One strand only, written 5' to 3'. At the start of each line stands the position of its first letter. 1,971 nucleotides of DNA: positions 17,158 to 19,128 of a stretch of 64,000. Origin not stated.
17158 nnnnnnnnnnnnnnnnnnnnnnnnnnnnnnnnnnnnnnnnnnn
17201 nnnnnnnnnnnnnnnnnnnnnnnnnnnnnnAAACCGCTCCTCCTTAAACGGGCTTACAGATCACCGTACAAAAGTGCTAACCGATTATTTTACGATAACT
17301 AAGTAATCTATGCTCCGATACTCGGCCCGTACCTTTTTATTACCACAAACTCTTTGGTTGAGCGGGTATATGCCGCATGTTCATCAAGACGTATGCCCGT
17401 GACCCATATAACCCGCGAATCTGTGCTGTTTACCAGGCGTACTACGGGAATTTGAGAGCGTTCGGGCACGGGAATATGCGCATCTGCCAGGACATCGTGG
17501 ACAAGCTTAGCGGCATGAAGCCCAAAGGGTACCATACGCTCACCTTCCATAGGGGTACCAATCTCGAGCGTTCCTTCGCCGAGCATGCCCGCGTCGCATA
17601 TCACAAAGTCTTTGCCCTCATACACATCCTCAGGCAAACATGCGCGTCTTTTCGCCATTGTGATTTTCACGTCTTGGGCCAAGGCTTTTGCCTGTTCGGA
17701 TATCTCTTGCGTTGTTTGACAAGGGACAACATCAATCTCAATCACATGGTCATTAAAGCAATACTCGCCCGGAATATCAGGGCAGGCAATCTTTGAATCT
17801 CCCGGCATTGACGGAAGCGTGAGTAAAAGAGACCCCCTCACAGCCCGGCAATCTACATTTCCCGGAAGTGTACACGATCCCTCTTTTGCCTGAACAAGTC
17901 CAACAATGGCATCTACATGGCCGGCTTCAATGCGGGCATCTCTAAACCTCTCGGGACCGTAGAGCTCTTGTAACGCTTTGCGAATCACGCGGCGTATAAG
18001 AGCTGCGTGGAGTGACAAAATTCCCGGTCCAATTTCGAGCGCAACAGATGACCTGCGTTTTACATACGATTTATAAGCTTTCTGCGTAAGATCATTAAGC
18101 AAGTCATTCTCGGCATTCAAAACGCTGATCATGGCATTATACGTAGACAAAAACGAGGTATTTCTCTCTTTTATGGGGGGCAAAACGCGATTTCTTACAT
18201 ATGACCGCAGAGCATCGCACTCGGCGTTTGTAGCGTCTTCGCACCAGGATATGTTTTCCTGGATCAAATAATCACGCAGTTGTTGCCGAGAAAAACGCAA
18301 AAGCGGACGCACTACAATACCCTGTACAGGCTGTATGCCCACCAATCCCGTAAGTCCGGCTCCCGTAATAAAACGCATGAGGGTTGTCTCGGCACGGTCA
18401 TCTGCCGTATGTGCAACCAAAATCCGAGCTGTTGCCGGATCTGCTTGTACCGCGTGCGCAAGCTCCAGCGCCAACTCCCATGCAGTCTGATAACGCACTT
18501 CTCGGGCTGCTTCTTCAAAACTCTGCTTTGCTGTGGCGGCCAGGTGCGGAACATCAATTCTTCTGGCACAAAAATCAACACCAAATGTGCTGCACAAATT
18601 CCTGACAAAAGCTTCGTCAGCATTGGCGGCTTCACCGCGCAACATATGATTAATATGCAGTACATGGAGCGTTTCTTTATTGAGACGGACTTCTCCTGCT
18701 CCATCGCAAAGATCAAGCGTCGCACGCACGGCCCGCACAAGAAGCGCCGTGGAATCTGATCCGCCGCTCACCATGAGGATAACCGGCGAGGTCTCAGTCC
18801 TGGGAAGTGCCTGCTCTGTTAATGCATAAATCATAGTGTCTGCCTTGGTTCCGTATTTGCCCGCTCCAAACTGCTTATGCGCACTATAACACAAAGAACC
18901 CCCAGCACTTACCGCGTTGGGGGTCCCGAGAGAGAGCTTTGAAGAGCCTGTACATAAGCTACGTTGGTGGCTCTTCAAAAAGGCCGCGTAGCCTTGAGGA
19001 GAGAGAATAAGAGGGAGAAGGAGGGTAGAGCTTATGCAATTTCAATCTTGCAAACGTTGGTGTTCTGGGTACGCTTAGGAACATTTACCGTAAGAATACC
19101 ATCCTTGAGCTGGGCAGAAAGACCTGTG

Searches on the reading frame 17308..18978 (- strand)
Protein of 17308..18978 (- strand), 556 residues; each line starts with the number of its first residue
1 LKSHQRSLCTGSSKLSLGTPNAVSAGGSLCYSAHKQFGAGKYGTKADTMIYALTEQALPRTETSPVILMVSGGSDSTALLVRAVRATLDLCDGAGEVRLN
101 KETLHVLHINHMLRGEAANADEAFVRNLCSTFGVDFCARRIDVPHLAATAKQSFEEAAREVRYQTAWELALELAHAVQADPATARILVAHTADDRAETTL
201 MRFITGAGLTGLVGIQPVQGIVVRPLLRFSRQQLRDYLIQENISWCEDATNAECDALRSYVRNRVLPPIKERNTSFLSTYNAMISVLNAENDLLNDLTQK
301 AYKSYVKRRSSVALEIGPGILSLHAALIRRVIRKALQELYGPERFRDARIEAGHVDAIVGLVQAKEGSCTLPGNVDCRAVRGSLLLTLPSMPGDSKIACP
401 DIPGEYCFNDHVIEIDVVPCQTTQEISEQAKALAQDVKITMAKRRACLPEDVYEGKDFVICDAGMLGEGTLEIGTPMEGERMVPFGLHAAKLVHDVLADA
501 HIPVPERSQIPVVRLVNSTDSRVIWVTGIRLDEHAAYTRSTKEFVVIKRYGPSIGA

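Call 37: search_protein_families(library=pfam, proteins=[window:17308-18978:-], max_evalue=0.00001)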
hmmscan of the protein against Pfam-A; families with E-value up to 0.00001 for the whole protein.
window:17308-18978:- (556 aa): 1 family
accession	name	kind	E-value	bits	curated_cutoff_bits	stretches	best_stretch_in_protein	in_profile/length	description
PF01171.26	ATP_bind_3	-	2.9e-38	131.9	27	1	66-263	2-181/182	PP-loop family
